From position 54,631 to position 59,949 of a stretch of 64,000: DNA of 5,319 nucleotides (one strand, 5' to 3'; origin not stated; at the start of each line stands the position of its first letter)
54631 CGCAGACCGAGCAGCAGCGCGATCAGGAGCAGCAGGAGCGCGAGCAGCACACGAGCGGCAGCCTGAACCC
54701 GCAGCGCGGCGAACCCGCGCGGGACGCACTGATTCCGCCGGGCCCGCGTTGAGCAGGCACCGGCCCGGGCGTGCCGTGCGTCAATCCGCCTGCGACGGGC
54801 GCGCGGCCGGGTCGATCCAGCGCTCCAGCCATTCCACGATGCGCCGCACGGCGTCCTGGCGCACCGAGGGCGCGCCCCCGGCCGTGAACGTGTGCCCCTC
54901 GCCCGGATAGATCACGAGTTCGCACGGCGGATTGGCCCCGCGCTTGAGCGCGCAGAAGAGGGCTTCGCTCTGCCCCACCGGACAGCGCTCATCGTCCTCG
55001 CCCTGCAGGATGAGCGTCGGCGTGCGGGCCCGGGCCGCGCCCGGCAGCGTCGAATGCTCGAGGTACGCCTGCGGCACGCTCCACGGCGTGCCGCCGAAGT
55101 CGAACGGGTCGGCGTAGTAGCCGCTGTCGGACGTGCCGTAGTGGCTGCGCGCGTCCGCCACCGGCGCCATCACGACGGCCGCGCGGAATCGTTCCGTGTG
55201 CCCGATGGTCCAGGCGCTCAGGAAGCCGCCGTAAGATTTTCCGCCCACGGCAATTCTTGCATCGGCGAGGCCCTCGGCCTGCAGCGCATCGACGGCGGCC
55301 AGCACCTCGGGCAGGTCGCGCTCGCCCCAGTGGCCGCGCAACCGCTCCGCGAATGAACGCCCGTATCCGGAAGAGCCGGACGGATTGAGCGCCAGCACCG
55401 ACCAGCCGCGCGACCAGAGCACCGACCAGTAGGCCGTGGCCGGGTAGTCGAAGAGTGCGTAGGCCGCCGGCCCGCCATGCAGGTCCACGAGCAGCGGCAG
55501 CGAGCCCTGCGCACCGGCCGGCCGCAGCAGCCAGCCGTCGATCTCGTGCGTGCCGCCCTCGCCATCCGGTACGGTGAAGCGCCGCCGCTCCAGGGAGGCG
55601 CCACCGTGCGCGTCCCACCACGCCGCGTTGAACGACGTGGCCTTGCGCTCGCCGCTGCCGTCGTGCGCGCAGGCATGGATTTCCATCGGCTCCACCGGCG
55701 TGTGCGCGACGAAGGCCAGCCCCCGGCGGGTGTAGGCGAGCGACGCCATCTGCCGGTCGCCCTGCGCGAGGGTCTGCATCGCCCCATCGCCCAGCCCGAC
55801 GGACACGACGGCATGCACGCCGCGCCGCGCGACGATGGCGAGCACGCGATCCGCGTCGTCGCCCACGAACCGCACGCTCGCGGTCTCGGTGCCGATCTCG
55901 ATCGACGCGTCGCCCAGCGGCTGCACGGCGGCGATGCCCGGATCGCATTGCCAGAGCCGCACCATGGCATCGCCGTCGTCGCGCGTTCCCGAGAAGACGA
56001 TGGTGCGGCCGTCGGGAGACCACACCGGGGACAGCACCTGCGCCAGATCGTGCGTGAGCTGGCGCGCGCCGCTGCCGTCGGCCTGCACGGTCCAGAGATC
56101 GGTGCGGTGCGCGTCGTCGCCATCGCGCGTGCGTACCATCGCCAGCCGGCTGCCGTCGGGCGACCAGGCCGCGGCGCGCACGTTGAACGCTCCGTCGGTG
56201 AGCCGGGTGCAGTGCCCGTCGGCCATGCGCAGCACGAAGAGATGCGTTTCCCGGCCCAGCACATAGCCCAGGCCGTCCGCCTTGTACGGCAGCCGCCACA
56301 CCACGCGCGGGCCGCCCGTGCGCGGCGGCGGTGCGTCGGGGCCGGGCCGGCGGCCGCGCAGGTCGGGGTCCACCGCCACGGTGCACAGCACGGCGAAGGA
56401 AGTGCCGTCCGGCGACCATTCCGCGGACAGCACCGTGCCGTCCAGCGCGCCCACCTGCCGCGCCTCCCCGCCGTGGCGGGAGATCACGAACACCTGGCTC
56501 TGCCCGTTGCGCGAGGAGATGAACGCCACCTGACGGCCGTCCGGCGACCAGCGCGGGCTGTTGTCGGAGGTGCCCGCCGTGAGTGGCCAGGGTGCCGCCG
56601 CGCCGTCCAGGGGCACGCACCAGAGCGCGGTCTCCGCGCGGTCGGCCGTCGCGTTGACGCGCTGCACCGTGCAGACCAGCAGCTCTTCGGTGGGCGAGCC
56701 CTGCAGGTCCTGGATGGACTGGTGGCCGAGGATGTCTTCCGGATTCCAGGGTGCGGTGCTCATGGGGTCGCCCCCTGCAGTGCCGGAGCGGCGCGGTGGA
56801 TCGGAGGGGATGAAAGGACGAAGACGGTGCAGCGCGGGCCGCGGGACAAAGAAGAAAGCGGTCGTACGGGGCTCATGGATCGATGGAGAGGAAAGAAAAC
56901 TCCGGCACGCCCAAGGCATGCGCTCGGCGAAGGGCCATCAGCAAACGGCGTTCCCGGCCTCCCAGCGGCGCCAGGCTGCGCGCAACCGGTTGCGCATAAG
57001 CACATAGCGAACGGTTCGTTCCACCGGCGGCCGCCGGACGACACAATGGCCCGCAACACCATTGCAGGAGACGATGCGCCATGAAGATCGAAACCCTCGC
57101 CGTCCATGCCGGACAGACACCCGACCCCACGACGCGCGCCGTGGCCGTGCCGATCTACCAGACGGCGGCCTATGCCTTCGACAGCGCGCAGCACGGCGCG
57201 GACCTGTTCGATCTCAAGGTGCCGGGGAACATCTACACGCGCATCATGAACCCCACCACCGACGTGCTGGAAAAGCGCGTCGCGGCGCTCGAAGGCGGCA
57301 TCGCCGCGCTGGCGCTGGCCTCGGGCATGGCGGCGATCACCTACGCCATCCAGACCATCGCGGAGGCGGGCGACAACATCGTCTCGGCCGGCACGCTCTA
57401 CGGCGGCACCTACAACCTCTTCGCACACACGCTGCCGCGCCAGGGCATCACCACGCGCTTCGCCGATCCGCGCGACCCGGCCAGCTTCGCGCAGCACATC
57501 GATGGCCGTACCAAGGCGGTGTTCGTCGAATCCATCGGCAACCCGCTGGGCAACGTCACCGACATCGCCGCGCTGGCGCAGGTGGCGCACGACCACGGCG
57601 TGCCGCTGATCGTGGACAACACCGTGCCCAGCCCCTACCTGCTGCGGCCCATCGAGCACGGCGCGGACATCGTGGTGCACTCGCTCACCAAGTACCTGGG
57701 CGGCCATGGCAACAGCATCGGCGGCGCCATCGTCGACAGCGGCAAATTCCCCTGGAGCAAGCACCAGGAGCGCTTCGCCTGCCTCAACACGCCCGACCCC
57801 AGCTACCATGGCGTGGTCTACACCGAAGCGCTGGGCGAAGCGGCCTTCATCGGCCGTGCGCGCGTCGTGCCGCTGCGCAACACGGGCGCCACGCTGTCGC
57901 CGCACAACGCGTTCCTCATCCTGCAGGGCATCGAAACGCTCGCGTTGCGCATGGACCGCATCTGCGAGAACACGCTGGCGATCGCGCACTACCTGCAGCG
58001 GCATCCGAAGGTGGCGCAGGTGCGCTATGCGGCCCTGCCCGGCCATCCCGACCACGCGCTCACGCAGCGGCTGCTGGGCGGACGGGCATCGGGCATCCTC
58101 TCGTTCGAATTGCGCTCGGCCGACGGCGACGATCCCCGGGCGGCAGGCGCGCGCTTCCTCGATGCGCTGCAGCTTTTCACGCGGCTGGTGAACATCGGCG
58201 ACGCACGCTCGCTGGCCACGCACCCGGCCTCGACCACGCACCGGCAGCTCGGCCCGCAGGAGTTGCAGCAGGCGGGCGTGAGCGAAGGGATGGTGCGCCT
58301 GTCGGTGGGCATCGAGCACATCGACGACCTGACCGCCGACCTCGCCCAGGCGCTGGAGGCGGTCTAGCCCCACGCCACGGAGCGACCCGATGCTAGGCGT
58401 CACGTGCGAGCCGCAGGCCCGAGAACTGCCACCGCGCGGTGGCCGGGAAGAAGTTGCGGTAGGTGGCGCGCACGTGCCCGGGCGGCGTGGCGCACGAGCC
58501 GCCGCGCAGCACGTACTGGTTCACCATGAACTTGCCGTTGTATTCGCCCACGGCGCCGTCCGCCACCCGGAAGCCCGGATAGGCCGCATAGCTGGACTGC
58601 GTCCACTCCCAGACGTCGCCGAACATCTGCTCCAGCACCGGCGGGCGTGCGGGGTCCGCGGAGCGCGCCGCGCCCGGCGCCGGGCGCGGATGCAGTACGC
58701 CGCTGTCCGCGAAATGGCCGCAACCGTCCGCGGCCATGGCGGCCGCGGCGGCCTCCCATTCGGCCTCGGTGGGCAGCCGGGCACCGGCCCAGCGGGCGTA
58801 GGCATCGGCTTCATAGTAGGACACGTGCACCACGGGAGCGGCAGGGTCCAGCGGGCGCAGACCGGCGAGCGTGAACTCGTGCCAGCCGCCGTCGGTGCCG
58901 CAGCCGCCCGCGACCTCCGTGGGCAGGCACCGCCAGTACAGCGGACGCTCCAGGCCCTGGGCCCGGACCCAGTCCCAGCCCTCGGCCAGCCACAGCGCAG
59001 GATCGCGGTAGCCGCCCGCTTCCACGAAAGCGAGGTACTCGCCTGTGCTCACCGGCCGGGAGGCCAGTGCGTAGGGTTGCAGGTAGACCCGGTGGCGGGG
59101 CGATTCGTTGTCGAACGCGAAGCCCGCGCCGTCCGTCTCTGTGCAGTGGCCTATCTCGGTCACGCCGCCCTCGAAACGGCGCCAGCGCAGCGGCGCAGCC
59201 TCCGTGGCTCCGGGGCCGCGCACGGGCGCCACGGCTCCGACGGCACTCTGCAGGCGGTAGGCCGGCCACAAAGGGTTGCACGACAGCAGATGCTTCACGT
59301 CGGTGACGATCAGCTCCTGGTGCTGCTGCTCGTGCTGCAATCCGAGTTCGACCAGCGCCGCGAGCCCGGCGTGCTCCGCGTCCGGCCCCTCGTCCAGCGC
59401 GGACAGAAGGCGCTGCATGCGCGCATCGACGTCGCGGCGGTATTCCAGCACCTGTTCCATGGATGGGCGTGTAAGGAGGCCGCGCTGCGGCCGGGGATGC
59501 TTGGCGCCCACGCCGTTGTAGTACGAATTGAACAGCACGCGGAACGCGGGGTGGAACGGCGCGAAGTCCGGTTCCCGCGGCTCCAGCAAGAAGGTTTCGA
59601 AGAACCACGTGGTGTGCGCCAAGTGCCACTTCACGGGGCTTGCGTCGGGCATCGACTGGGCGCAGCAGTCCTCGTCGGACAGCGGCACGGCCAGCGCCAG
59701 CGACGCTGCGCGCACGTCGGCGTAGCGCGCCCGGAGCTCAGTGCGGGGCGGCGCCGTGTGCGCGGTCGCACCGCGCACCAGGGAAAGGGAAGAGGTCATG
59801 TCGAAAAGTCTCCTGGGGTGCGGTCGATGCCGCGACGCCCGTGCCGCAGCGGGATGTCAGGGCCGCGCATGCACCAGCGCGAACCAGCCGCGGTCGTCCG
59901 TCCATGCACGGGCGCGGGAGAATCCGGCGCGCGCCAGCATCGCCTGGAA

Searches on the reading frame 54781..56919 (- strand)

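Call 105: search_protein_families(library=pfam, proteins=[window:54781-56919:-], max_evalue=0.00001)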
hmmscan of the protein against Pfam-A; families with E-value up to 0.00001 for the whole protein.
window:54781-56919:- (712 aa): 6 families
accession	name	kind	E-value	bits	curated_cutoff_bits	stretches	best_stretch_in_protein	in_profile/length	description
PF00326.27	Peptidase_S9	-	9.1e-44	149.9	22.6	1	499-703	8-211/213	Prolyl oligopeptidase family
PF07676.18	PD40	-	1.2e-25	89.2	20.9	1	112-145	3-38/38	WD40-like Beta Propeller Repeat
PF12146.15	Hydrolase_4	-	9.7e-08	32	27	0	624-677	183-233/239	Serine aminopeptidase, S33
PF25174.1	Beta-prop_THOC3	-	2.1e-07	30.6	305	0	246-326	4-77/272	THOC3 beta-propeller domain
PF00400.38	WD40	-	2.7e-07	31.3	27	0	293-323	13-38/39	WD domain, G-beta repeat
PF00561.26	Abhydrolase_1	-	6.3e-06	26.5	25.8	0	475-602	1-124/245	alpha/beta hydrolase fold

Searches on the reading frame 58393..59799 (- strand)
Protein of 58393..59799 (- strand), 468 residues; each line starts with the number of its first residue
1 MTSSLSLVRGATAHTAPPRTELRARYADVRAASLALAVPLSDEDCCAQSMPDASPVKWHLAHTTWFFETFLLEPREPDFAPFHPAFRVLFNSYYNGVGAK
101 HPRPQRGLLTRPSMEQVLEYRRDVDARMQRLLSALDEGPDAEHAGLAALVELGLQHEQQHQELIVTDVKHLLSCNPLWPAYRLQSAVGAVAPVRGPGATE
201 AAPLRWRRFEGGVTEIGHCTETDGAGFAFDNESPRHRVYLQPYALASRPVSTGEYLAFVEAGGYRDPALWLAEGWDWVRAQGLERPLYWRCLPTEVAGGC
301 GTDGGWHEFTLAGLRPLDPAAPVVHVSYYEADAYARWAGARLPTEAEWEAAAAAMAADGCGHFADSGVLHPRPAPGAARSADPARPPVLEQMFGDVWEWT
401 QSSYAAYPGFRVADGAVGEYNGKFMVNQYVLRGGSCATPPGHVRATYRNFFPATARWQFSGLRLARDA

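Call 105: search_protein_families(library=pfam, proteins=[window:58393-59799:-], max_evalue=0.00001)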
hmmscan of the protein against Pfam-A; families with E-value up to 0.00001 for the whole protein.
window:58393-59799:- (468 aa): 2 families
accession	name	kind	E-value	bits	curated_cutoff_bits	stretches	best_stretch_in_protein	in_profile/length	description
PF03781.23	FGE-sulfatase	-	1.2e-33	117.3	23.3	1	210-466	9-255/255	Sulfatase-modifying factor enzyme 1-like domain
PF12867.12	DinB_2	-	3.4e-15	57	24.8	1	27-164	3-128/128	DinB superfamily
